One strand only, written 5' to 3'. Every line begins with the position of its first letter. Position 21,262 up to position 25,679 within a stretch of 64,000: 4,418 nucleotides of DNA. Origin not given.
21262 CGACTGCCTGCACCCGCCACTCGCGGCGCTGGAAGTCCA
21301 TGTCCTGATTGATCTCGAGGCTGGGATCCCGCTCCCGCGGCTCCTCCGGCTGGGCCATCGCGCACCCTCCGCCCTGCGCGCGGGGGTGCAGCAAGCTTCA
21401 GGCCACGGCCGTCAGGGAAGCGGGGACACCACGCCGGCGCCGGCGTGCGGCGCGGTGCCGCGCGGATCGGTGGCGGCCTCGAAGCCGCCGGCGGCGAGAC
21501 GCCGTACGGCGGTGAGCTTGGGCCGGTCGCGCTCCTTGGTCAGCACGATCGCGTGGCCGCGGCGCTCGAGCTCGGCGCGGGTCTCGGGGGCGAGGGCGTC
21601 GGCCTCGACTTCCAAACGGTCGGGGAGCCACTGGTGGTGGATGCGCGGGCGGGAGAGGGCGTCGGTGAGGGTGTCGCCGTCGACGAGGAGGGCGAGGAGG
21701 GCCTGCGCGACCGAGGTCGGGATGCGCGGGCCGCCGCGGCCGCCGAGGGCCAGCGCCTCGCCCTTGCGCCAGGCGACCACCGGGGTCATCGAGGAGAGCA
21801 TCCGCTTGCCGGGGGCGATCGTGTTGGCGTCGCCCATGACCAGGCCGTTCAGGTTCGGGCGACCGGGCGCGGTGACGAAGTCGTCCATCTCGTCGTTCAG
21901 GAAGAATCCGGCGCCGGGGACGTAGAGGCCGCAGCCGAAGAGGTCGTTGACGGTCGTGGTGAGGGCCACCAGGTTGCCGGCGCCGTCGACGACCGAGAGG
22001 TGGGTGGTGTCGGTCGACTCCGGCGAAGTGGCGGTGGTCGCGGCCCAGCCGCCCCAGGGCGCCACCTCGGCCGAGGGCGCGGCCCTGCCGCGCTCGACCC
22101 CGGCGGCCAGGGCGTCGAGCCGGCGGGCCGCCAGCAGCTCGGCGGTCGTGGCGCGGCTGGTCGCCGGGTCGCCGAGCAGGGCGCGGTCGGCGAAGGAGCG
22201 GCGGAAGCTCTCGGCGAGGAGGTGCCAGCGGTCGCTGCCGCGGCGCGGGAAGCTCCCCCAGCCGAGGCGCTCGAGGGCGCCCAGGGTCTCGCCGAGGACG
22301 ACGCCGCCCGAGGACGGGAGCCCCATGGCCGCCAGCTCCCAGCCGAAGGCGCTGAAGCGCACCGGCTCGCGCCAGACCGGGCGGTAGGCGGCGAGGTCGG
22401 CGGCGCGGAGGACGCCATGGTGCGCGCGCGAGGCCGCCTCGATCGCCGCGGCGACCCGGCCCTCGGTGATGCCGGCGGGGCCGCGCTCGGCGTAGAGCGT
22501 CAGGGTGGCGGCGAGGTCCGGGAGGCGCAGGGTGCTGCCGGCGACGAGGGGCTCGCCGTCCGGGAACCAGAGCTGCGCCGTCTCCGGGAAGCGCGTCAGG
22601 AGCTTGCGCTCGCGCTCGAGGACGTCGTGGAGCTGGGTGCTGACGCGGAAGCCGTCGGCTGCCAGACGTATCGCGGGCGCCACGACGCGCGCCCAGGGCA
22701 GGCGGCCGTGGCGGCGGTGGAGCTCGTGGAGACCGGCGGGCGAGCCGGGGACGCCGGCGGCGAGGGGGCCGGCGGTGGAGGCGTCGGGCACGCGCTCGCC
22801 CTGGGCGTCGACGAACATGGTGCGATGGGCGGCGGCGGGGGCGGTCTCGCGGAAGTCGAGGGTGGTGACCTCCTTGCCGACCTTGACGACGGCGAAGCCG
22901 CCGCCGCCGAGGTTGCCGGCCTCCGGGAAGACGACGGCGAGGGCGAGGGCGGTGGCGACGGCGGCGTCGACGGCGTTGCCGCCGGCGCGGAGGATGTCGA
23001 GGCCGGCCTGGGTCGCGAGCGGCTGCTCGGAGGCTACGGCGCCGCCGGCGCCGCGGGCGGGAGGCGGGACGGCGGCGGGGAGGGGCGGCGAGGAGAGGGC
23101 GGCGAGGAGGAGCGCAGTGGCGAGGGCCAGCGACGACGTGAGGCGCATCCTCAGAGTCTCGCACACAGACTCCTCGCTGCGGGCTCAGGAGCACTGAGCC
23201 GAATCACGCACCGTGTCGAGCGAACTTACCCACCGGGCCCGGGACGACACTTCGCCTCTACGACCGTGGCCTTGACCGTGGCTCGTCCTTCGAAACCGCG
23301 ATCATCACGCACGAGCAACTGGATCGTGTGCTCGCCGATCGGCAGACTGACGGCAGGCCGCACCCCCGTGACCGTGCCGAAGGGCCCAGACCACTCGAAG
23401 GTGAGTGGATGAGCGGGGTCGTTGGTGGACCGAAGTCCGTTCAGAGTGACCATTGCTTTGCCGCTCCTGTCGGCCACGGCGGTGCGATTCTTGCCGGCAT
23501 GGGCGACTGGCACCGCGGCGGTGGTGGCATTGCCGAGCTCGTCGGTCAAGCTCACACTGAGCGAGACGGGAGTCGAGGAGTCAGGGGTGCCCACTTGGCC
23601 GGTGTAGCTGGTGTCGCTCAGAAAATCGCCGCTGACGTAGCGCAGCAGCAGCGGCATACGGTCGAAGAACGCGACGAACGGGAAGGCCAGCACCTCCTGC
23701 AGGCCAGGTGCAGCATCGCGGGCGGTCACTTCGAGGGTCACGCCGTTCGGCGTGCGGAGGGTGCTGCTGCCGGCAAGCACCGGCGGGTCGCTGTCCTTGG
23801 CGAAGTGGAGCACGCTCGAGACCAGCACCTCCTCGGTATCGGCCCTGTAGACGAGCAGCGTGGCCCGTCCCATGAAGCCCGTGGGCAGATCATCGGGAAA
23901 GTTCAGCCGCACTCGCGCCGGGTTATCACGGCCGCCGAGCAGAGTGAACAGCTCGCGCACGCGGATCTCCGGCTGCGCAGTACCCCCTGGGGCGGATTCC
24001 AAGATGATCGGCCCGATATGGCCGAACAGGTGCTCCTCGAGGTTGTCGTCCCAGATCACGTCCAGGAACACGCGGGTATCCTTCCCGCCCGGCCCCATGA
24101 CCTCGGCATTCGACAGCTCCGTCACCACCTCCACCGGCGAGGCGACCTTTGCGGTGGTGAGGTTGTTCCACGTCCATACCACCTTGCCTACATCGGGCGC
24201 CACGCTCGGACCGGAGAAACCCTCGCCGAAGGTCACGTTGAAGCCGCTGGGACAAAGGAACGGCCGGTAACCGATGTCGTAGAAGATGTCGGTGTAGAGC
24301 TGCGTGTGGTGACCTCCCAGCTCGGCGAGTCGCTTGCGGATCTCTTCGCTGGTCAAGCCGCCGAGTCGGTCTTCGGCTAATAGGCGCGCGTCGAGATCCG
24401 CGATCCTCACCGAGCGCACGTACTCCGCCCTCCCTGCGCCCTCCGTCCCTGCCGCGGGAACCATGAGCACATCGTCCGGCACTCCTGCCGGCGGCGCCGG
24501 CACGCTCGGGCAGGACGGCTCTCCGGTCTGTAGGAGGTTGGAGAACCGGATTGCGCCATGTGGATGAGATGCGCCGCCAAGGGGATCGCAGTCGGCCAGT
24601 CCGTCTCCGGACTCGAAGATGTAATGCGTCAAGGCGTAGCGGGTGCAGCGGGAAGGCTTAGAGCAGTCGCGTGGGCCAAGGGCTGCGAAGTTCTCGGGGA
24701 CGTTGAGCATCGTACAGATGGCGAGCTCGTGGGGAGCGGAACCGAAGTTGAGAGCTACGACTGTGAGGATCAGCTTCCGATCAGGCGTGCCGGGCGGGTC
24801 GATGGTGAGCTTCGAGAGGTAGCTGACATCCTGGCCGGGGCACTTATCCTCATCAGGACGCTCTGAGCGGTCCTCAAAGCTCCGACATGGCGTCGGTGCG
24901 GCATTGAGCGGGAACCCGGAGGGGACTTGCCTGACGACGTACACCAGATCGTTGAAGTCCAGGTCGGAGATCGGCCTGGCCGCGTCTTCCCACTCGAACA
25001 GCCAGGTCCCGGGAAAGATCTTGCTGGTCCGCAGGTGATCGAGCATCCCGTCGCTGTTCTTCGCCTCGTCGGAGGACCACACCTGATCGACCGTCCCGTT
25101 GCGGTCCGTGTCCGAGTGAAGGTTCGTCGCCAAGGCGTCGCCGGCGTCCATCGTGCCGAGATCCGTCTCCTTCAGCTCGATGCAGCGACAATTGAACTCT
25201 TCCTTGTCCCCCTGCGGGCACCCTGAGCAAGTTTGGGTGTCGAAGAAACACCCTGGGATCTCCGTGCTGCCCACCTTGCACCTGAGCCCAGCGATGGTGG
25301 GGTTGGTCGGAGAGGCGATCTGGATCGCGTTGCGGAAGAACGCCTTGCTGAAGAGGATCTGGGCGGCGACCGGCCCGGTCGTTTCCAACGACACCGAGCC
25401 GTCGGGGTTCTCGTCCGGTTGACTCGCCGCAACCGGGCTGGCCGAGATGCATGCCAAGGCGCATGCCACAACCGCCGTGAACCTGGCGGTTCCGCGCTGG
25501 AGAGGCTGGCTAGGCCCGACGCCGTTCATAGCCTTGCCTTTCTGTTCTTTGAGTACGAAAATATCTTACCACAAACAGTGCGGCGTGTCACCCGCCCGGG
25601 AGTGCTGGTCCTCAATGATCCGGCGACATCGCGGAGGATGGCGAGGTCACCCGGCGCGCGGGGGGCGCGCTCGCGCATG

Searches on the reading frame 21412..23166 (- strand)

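Call 63: search_protein_families(library=pfam, proteins=[window:21412-23166:-])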
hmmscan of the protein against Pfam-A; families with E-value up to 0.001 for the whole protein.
window:21412-23166:- (584 aa): 1 family
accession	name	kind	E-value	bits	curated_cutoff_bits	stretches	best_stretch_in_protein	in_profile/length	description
PF01019.26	G_glu_transpept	-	3.1e-145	485.3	27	1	57-570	2-510/512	Gamma-glutamyltranspeptidase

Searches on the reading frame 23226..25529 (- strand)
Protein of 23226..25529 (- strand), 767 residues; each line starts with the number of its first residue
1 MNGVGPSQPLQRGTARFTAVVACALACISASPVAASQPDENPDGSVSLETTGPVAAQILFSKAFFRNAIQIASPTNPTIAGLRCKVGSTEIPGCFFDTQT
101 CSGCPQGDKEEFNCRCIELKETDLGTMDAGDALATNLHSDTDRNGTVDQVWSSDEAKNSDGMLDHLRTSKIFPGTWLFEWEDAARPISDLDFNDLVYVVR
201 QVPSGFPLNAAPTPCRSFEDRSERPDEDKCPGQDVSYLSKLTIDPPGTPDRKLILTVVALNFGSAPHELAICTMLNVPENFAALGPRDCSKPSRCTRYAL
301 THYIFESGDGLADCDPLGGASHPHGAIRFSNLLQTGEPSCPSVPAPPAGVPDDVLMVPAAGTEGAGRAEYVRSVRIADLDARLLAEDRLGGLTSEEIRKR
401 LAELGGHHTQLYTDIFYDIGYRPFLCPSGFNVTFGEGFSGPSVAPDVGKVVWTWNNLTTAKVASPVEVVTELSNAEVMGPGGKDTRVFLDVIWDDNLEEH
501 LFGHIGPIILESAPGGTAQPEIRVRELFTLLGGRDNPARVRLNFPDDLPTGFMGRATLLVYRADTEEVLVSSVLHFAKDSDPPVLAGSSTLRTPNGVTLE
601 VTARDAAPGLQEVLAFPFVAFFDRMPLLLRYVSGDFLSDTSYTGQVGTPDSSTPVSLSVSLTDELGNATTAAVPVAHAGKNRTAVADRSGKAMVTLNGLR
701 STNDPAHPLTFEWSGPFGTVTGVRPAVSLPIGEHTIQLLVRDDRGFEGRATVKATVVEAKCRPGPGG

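Call 66: search_protein_families(library=pfam, proteins=[window:23226-25529:-], max_evalue=0.01)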
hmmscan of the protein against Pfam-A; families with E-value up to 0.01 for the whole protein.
window:23226-25529:- (767 aa): 1 family
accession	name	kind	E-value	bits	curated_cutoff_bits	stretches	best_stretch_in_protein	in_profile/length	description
PF13448.11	DUF4114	-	2.8e-05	25.4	27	1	127-199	1-82/85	Domain of unknown function (DUF4114)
